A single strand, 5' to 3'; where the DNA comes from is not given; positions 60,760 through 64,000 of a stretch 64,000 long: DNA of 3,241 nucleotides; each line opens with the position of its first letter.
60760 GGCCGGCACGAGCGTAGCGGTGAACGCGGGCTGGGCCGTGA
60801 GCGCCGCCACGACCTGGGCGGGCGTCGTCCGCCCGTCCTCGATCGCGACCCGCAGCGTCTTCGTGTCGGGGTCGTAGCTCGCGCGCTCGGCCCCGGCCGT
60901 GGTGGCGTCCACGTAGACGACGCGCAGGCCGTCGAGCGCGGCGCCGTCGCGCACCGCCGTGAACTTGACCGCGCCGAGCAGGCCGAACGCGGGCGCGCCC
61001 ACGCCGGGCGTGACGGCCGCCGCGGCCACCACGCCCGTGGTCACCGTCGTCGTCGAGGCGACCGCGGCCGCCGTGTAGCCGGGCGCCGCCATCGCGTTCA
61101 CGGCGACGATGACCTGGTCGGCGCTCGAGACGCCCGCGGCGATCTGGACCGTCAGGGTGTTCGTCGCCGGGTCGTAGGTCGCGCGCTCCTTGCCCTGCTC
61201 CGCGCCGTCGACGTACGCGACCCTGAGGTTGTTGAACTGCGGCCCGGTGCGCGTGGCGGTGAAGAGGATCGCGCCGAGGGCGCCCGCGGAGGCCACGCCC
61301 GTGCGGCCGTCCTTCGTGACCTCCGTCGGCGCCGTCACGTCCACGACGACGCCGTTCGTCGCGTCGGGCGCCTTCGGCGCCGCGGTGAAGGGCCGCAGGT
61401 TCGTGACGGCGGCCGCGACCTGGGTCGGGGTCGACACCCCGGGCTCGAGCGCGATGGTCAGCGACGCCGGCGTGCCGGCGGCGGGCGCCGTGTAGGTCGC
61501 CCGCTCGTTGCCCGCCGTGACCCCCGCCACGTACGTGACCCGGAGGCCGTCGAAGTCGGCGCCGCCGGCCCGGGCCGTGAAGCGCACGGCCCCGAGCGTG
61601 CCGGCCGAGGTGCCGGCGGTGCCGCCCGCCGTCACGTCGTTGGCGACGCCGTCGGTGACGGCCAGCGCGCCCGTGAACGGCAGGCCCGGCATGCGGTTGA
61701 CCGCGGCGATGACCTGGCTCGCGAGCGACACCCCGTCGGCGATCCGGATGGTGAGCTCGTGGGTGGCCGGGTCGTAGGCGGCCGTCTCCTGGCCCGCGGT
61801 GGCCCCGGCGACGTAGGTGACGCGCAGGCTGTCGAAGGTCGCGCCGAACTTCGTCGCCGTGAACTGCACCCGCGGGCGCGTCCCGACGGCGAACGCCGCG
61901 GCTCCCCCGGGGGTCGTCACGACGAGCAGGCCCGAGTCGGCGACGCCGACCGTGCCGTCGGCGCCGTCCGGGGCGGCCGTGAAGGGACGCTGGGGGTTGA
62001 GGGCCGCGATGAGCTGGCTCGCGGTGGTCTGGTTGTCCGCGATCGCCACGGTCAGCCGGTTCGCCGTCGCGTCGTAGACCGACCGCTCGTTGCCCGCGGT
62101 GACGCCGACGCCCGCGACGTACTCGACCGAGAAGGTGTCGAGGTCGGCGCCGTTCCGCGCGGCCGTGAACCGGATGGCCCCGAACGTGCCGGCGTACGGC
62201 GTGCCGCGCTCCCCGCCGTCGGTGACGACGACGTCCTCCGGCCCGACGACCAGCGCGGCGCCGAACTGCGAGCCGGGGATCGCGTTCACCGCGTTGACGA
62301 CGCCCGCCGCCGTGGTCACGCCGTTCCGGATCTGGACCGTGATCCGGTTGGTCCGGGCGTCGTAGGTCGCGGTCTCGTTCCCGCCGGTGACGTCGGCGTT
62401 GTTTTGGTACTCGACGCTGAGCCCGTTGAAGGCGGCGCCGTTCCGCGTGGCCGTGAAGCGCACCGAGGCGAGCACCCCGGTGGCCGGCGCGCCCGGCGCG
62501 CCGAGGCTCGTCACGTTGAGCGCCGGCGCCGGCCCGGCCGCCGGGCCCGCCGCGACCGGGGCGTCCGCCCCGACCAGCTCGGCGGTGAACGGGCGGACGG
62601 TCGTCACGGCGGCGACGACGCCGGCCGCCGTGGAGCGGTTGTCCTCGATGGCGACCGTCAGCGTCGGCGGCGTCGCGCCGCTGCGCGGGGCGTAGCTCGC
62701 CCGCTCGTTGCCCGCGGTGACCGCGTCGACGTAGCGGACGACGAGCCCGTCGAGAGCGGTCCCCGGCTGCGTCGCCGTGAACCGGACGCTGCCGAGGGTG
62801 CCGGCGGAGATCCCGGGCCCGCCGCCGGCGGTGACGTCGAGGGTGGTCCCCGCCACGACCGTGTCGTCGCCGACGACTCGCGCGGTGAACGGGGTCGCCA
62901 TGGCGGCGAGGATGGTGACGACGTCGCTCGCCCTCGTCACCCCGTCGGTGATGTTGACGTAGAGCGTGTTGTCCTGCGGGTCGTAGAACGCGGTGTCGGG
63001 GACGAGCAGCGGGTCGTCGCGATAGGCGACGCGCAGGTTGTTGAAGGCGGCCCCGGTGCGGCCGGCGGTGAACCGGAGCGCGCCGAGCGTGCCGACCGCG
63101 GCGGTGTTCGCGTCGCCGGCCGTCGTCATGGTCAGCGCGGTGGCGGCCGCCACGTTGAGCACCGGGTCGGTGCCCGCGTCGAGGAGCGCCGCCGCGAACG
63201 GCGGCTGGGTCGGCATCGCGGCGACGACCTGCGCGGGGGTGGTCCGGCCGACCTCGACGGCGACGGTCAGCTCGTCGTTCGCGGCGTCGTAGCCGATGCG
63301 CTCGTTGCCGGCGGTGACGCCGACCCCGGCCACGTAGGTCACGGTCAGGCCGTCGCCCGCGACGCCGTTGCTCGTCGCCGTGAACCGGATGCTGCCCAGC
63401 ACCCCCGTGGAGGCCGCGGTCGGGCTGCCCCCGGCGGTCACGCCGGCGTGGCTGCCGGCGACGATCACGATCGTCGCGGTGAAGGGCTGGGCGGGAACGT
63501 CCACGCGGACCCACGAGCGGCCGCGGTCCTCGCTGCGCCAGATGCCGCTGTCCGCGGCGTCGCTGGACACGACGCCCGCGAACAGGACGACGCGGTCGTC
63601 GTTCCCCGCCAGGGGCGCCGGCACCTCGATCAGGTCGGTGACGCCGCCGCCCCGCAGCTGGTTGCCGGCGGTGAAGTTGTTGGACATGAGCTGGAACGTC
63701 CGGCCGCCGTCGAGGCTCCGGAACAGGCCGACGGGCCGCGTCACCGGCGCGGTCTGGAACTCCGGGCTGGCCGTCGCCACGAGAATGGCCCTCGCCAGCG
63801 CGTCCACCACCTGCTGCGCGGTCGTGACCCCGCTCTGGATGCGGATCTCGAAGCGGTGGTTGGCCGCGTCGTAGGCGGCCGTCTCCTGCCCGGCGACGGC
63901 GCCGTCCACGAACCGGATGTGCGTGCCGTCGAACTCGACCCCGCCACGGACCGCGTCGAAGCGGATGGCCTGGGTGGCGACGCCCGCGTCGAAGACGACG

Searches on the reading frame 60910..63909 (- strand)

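Call 77: search_protein_families(library=pfam, proteins=[window:60910-63909:-], max_evalue=10)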
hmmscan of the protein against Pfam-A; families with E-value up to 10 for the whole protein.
window:60910-63909:- (1000 aa): 9 families
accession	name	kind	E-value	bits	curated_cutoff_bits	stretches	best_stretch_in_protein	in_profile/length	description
PF13619.11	KTSC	-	0.0061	16.7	25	0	910-923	8-21/58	KTSC domain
PF15899.11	BNR_6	-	0.011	16.1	27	1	123-134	1-12/14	BNR-Asp box repeat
PF10049.14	DUF2283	-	0.015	15.9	23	1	309-329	4-24/49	Protein of unknown function (DUF2283)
PF23229.2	DUF7067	-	0.037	14.3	27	1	704-730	21-47/56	Alpha-glucan water dikinase, DUF7067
PF02012.26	BNR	-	0.077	13.5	27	0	63-73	1-11/12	BNR/Asp-box repeat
PF15902.12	Sortilin-Vps10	-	0.25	10.5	33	1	63-143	4-67/446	Sortilin, neurotensin receptor 3,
PF22312.2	SgrA_ig-like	-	0.33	11.5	27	1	604-634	4-34/110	SgrA, immunoglobulin-like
PF00963.24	Cohesin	-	6.5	7.4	24.1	2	465-522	79-134/139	Cohesin domain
PF24039.1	DUF7348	-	9.4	7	27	0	774-793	7-26/70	Domain of unknown function (DUF7348)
